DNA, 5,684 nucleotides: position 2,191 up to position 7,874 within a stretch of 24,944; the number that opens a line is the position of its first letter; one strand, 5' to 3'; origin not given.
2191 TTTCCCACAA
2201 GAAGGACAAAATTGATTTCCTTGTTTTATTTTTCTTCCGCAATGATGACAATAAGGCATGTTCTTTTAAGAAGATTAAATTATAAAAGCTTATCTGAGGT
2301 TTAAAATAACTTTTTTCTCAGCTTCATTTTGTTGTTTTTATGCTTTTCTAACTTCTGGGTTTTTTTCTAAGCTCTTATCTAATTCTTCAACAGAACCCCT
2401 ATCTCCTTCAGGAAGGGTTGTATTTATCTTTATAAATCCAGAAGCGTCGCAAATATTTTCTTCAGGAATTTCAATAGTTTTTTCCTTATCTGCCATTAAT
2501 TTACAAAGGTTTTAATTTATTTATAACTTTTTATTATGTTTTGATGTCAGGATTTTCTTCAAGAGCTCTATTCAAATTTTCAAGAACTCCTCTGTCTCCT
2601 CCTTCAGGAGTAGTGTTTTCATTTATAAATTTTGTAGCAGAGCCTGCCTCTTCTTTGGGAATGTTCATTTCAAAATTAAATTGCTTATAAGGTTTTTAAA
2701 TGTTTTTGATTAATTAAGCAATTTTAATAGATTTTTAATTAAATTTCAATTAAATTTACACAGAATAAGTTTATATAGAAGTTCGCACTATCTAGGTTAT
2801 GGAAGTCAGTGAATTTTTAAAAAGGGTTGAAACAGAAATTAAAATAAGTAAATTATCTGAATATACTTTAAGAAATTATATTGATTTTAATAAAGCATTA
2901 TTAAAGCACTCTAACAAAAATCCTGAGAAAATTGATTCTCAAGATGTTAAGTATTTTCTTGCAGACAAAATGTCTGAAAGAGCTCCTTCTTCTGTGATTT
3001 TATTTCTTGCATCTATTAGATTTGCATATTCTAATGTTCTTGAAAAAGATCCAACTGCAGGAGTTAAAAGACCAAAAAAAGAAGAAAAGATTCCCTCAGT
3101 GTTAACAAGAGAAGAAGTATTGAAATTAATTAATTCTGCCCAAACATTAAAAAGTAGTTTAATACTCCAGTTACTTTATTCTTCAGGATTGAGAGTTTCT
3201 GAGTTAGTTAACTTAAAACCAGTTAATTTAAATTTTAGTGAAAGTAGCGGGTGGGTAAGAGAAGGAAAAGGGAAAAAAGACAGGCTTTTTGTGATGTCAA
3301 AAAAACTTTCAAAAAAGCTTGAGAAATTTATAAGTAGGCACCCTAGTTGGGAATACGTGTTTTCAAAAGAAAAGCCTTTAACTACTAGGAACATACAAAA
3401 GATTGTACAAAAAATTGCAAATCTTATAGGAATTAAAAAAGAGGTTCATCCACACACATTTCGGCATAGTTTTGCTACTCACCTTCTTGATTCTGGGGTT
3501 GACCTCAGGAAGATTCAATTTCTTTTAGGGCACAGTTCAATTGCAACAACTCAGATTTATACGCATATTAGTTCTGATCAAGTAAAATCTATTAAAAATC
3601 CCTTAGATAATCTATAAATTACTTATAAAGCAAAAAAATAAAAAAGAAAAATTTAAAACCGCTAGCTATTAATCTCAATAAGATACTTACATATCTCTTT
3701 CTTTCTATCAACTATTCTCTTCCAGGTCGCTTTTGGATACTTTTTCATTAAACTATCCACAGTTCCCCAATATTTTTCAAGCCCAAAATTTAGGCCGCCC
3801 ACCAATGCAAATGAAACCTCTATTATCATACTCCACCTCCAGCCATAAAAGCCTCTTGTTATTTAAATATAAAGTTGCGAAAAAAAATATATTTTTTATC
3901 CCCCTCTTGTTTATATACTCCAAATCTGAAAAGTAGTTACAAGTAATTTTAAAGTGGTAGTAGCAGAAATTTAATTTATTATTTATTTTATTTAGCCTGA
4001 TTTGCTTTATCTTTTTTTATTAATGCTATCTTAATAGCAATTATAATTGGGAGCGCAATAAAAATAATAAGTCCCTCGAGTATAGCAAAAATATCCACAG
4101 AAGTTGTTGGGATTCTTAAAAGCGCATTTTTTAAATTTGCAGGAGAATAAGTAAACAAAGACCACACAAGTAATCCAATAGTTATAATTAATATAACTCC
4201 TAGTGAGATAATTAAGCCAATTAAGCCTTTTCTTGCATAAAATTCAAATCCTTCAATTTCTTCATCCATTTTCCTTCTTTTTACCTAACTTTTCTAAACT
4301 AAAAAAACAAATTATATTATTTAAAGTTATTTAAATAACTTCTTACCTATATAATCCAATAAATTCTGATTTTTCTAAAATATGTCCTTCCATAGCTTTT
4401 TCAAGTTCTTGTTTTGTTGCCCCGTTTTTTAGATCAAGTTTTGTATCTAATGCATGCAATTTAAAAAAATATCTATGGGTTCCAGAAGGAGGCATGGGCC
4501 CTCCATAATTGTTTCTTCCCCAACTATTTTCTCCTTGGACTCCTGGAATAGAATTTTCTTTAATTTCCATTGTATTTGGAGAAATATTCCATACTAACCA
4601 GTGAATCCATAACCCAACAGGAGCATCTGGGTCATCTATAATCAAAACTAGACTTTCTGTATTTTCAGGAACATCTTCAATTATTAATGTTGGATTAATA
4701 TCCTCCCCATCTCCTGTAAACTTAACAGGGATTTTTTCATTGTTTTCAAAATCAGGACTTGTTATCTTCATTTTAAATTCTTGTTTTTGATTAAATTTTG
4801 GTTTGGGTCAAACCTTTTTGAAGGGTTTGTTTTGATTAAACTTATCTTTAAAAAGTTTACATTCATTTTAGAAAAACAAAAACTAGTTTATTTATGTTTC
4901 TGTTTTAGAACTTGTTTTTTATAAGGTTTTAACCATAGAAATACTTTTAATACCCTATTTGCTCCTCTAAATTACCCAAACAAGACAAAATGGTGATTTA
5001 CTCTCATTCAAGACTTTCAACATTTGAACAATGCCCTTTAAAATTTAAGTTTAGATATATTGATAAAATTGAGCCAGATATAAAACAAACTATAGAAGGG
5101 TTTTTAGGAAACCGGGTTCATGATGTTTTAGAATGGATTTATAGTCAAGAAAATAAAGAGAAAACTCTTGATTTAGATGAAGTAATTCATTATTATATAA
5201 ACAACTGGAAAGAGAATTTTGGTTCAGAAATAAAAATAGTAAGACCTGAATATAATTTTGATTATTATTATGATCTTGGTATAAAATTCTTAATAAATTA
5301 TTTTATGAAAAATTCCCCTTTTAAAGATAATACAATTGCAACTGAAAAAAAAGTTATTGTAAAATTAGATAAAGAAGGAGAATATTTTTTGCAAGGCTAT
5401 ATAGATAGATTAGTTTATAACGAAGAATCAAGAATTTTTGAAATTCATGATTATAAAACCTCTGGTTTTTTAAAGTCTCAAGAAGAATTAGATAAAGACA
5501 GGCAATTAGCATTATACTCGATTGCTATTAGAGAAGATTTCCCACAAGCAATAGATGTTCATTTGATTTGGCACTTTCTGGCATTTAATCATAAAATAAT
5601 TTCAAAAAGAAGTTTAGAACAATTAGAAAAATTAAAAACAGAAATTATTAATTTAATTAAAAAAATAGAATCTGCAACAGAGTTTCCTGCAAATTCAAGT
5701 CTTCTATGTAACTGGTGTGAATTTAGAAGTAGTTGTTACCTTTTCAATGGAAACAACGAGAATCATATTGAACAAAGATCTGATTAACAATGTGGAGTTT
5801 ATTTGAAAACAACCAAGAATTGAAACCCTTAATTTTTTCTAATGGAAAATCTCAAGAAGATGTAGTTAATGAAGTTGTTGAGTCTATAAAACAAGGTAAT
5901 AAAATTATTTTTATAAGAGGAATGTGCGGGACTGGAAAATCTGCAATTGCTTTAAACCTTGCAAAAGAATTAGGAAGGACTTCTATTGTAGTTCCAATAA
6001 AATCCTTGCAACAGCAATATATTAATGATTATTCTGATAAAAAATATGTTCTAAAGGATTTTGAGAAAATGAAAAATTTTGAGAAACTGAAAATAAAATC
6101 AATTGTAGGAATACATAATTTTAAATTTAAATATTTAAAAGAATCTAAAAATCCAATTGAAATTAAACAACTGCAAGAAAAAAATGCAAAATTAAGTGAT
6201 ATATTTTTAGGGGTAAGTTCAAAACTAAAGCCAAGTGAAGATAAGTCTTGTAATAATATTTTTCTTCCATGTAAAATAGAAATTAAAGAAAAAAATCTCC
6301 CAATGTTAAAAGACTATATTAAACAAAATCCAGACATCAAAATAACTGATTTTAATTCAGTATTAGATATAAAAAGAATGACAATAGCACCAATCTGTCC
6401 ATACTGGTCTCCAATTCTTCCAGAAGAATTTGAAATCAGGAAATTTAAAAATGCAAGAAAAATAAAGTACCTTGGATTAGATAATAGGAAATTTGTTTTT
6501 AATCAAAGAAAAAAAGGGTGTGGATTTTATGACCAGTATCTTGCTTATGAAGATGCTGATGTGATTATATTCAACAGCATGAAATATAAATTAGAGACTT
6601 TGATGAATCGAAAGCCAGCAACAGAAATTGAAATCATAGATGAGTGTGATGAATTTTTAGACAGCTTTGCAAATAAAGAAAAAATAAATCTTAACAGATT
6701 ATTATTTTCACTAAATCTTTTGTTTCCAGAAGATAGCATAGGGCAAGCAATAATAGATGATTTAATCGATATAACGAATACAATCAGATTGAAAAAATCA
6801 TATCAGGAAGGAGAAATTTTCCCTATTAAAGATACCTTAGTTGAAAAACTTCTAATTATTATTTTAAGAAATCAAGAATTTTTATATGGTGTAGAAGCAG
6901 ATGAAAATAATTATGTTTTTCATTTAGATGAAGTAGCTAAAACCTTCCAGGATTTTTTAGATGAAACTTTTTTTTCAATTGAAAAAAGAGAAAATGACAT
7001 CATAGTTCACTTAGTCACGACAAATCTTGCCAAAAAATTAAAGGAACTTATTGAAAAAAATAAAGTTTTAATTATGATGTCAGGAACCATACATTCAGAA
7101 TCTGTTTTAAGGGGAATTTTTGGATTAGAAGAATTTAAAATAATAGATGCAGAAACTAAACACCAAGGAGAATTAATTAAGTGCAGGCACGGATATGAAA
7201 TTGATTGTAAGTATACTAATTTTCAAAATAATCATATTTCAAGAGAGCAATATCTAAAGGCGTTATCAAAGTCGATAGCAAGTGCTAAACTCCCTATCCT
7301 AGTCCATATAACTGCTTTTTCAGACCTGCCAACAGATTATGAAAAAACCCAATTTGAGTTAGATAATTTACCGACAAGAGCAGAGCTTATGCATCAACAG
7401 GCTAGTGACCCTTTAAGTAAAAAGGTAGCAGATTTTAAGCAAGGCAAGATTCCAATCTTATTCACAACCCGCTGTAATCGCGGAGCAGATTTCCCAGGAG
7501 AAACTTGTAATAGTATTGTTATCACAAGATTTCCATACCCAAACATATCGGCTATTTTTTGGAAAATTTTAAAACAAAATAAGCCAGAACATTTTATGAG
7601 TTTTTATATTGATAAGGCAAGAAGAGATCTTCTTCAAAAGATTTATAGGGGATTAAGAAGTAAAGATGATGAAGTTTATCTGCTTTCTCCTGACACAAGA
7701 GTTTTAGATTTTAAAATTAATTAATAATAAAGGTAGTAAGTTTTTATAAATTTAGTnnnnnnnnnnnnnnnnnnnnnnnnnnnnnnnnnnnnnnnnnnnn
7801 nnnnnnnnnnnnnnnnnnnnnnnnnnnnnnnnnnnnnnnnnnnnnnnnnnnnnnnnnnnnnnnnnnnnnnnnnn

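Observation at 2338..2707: Two unannotated tandem paralogous micro-proteins sharing an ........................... motif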

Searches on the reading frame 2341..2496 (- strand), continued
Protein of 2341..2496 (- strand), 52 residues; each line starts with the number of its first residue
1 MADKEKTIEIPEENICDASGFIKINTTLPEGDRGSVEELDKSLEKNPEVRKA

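Call 63: predict_structure(alignment_id=A5)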
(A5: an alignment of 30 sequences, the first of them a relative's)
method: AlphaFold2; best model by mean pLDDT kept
length: 44 residues; sequences in the alignment: 30
mean_pLDDT: 66.8   pTM: 0.33
mean pLDDT of the five models: 66.8, 65.2, 64.2, 63.4, 59.9
residues with pLDDT >= 90: 1; 70-90: 18; 50-70: 16; < 50: 9
segments of 3 or more residues with pLDDT < 50: 8-10, 12-14
pLDDT, mean of each block of 10 residues (from residue 1): 51 53 72 87 76
secondary structure, 60 per line:
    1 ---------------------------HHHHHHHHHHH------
elements in order: H28-38

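Call 74: search_protein_families(library=padloc, proteins=[P0001, P0004], max_evalue=1)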
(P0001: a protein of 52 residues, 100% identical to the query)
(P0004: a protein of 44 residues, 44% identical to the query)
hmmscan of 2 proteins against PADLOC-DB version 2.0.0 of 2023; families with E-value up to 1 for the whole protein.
P0001 (52 aa): 0 families

P0004 (44 aa): 0 families

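Call 80: find_homologous_proteins(query=A4, max_evalue=1)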
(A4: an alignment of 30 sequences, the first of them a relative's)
Query A4 (30 sequences) (52 aa, profile of the alignment): 27 proteins with E <= 1 among 89 candidates.
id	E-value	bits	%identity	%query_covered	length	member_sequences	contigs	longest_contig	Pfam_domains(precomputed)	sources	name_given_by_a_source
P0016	1.5e-20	90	42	83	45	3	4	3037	-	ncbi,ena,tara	tara:strand:+ start:2377 stop:2514 length:138 start_codon:yes stop_codon:yes gene_type:complete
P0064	4.9e-20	89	36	87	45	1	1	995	-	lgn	-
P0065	2.5e-19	86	48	81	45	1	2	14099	-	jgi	-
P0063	2.9e-19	86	36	87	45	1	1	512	-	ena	-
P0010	4.3e-19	86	37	83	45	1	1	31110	-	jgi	-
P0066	4.5e-19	86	33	87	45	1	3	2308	-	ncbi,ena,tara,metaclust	tara:strand:- start:9 stop:146 length:138 start_codon:yes stop_codon:yes gene_type:complete|metaclus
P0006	5.2e-19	85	47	83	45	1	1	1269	-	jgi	-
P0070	8.6e-19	85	40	83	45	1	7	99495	-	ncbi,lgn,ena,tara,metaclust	tara:strand:- start:256 stop:393 length:138 start_codon:yes stop_codon:yes gene_type:complete|metacl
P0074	1.5e-18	84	35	71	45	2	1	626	-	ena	-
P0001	1.6e-18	84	100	100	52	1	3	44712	-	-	-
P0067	3.7e-18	83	38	81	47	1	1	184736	-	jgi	jgi:hypothetical protein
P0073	4.1e-18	83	35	83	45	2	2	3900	-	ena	-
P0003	6.5e-18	82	90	100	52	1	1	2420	-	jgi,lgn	-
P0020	1.2e-17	81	31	81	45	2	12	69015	-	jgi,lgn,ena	jgi:hypothetical protein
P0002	1.3e-17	81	88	100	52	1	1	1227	-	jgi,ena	-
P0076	8.3e-17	78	36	81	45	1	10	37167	-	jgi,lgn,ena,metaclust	jgi:hypothetical protein|metaclust:\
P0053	2.9e-13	67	34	85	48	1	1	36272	-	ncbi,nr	ncbi:hypothetical protein GOV14_02205 [Candidatus Pacearchaeota archaeon]|nr:hypothetical protein [C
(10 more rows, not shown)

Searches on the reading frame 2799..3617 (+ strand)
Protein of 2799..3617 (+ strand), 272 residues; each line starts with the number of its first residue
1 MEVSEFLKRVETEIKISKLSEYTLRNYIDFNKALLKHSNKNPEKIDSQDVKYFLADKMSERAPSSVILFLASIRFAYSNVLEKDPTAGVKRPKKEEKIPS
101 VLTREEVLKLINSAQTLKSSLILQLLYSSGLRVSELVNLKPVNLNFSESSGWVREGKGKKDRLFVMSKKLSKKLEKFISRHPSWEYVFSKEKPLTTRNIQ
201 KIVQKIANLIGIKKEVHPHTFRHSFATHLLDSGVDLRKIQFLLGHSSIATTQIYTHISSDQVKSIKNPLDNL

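Call 7: search_protein_families(library=pfam, proteins=[window:2799-3617:+], max_evalue=1)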
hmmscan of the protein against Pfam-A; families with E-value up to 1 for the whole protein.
window:2799-3617:+ (272 aa): 4 families
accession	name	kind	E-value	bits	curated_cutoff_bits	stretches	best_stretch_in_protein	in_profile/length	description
PF00589.27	Phage_integrase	-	2.6e-43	148.2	27.1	1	101-258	2-169/172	Phage integrase family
PF13495.12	Phage_int_SAM_4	-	1.3e-08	35.5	27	1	6-84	1-82/85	Phage integrase, N-terminal SAM-like domain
PF11917.13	DUF3435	-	0.001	18.5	25.8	1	188-251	167-231/418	Protein of unknown function (DUF3435)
PF16795.10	Phage_integr_3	-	0.0022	18.3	27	1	102-249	4-138/161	Archaeal phage integrase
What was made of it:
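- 2799..3617 (+): xerA (272 aa), the divergently transcribed neighbour. It is conserved positional context and is not shown to be functionally linked. Pfam Phage_integrase (call 7).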

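Call 53: find_related_loci(query=window:2799-3614:+, collection=genome_contigs, flank=3000)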
Query window:2799-3614:+ (272 aa) in genome_contigs; peptide patterns used: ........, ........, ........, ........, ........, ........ (x = any residue, [..] = any of these).
165 stretches matched a pattern; 7 encode a relative of the query (tblastn E <= 1e-3); 7 distinct loci.
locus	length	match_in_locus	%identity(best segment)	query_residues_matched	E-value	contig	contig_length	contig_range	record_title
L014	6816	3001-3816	74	1-272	6e-133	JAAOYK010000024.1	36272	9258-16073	Candidatus Pacearchaeota archaeon isolate DPANNHV_H1.bin.39 k83_1027643, whole genome shotgun sequence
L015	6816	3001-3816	69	1-272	4e-128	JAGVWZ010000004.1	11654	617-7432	Candidatus Pacearchaeota archaeon isolate RIFOXYB1_FULL_29_20 rifoxyb1_full_scaffold_2095, whole genome shotgun sequence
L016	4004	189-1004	71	1-272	1e-125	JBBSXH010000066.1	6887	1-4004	MAG: Nanoarchaeota archaeon isolate H32-bin021_1 H32_bin021_1_000000000066, whole genome shotgun sequence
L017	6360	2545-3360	70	1-272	1e-123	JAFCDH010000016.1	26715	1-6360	Candidatus Pacearchaeota archaeon isolate Meg19_1012_Bin_410 Meg19_1012_Bin_410_scaffold_16826, whole genome shotgun seq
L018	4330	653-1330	68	1-226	4e-98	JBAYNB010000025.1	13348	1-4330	MAG: Candidatus Pacearchaeota archaeon isolate SO_2016_LW1_54 scaffold05143_LW64-88_2016, whole genome shotgun sequence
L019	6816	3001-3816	74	1-272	7e-128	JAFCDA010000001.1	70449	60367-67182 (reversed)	Candidatus Pacearchaeota archaeon isolate Meg19_1012_Bin_253 Meg19_1012_Bin_253_scaffold_788, whole genome shotgun seque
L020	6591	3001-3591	26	81-260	2e-7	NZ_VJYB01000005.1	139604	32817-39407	Lactobacillus sp. UCMA15818 UCMA_15818_TSP1_5, whole genome shotgun sequence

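Call 93: search_protein_families(library=ncbifam, proteins=[window:2799-3617:+], max_evalue=0.001)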
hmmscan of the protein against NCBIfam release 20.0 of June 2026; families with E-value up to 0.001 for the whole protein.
window:2799-3617:+ (272 aa): 13 families
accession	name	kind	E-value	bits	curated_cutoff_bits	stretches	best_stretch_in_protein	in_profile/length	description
NF040815.2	recomb_XerA_Arch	equivalog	1e-67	228.5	220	1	11-264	4-261/263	site-specific tyrosine recombinase/integron integrase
TIGR02225.1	recomb_XerD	equivalog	2.1e-59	201.2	329.6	1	6-265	3-282/290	site-specific tyrosine recombinase XerD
TIGR02224.1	recomb_XerC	equivalog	1.6e-58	198.5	335.15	1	17-265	11-285/295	tyrosine recombinase XerC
NF001399.0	PRK00283.1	subfamily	1.3e-56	192.1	279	1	2-265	8-291/300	tyrosine recombinase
TIGR02249.1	integrase_gron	subfamily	2.7e-56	191.2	265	2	6-182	1-181/315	integron integrase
NF011946.0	PRK15417.1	equivalog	1.1e-38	133.3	435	2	7-184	17-198/337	integron integrase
NF002331.0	PRK01287.1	subfamily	4e-32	111.6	371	1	79-266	118-321/365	site-specific tyrosine recombinase XerC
NF003462.0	PRK05084.1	equivalog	4.5e-21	75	267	1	122-265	200-352/360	tyrosine recombinase XerS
NF007370.0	PRK09870.1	subfamily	3e-13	49.9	221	1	95-260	6-182/200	tyrosine-type DNA invertase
NF040693.1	recomb_GmtY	equivalog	5.3e-10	39.1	340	1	179-264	348-439/441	gamma-mobile-trio recombinase GmtY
NF007371.0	PRK09871.1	subfamily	6.6e-10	38.9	222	1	121-257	30-174/198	tyrosine-type DNA invertase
NF041502.1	integrase_1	equivalog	4.8e-06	25.6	350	1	178-267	279-370/484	site-specific integrase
NF002685.0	PRK02436.1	equivalog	1e-05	25.5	178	1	101-254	96-243/245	site-specific tyrosine recombinase XerD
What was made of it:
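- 2799..3617 (+): NCBIfam NF040815 recomb_XerA_Arch scores 228.5 bits against a cut-off of 220 (call 93).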

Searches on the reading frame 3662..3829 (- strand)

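Call 74: search_protein_families(library=padloc, proteins=[window:3662-3829:-], max_evalue=1)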
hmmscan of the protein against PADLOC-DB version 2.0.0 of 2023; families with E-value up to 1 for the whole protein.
window:3662-3829:- (55 aa): 1 family
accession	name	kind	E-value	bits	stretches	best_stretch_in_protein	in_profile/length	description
PDLC01476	Cmr5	-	0.012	13.3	1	5-41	28-70/131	CAS-III-B; effector_SS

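Call 93: search_protein_families(library=ncbifam, proteins=[window:3662-3829:-], max_evalue=0.001)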
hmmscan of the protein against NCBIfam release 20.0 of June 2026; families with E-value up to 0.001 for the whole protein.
window:3662-3829:- (55 aa): 0 families

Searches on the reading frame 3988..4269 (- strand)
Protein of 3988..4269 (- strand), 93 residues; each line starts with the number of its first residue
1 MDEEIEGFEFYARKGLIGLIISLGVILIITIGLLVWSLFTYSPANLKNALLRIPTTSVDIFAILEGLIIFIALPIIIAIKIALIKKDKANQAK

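Call 7: search_protein_families(library=pfam, proteins=[window:3988-4269:-], max_evalue=1)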
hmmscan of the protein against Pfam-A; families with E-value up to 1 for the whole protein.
window:3988-4269:- (93 aa): 3 families
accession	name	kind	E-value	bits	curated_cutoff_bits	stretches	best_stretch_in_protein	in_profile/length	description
PF02605.20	PsaL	-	0.1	12.7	25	1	15-51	72-108/150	Photosystem I reaction centre subunit XI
PF04478.17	Mid2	-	0.33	11.2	23.2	0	12-37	45-70/150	Mid2 like cell wall stress sensor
PF20990.2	DUF2207_C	-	1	9.5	33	0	19-84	138-185/247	Predicted membrane protein (DUF2207) C-terminal domain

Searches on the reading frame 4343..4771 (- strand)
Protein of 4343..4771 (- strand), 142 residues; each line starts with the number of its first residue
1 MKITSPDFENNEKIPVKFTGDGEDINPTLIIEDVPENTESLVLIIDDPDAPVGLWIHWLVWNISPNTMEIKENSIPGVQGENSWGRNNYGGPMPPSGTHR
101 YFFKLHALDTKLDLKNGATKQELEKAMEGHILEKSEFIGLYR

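Call 7: search_protein_families(library=pfam, proteins=[window:4343-4771:-], max_evalue=1)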
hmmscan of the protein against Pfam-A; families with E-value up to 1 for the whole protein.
window:4343-4771:- (142 aa): 1 family
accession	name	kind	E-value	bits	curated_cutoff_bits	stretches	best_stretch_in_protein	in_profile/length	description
PF01161.25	PBP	-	4.5e-43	147.3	24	1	13-141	1-135/135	Phosphatidylethanolamine-binding protein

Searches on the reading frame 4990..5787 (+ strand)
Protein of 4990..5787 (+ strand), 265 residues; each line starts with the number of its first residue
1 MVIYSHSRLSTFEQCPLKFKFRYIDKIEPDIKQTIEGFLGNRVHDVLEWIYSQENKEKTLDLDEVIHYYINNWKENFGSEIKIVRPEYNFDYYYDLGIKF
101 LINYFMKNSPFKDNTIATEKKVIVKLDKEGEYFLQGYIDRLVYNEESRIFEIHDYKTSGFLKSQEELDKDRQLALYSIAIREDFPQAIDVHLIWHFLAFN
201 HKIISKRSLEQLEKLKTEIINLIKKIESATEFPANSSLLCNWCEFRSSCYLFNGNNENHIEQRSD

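Call 7: search_protein_families(library=pfam, proteins=[window:4990-5787:+], max_evalue=1)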
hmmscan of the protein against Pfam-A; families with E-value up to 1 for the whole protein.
window:4990-5787:+ (265 aa): 5 families
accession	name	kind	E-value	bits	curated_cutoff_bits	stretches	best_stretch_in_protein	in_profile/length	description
PF12705.13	PDDEXK_1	-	2e-30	107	22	1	5-249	3-246/247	PD-(D/E)XK nuclease superfamily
PF01930.23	Cas_Cas4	-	0.029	14.9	22.7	1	135-250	53-159/160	Domain of unknown function DUF83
PF18801.6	RapH_N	-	0.036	14.5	27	1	199-228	13-42/62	response regulator aspartate phosphatase H, N terminal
PF14480.11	DNA_pol3_a_NI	-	0.16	12.4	22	1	127-153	13-39/72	DNA polymerase III polC-type N-terminus I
PF22266.2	DUF6953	-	0.2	12.3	27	1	44-77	3-36/74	Family of unknown function (DUF6953)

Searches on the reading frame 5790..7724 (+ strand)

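Call 7: search_protein_families(library=pfam, proteins=[window:5790-7724:+], max_evalue=1)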
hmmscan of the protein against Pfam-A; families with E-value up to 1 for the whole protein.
window:5790-7724:+ (644 aa): 23 families
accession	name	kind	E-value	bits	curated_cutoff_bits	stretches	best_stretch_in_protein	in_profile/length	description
PF13307.12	Helicase_C_2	-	1.4e-13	51.7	25.3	1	501-640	10-156/170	Helicase C-terminal domain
PF04851.21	ResIII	-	1.1e-07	32.3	22.5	1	20-123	6-102/164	Type III restriction enzyme, res subunit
PF06068.19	TIP49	-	8.4e-06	25.6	23.8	1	24-94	37-106/347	TIP49 P-loop domain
PF00270.35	DEAD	-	0.00016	21.9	26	1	28-106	6-99/167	DEAD/DEAH box helicase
PF13238.12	AAA_18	-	0.00032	21.6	29.4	1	40-96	1-47/128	AAA domain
PF09848.15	SLFN-g3_helicase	-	0.00064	19.5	24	1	38-98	2-48/354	Schlafen group 3, DNA/RNA helicase domain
PF05970.20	PIF1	-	0.0025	17.9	25.9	1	20-68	4-54/223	PIF1-like helicase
PF20720.3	nSTAND3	-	0.0032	17.6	27.2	1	33-75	13-56/155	Novel STAND NTPase 3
PF13191.12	AAA_16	-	0.0039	18.1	32.6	1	27-71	13-59/167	AAA ATPase domain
PF00931.28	NB-ARC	-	0.0062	16.3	23.5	1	23-60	2-41/248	NB-ARC domain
PF22614.2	Slo-like_RCK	-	0.011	15.9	24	1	383-441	14-72/119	Calcium-activated potassium channel slowpoke-like RCK domain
PF02367.23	TsaE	-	0.012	16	26.6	1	24-83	9-64/128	Threonylcarbamoyl adenosine biosynthesis protein TsaE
PF13173.12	AAA_14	-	0.017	15.6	27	1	37-89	2-56/129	AAA domain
PF02562.22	PhoH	-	0.023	14.6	27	1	27-59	10-41/205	PhoH-like protein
PF01637.24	ATPase_2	-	0.024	14.9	33.2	1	33-124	15-106/225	ATPase domain predominantly from Archaea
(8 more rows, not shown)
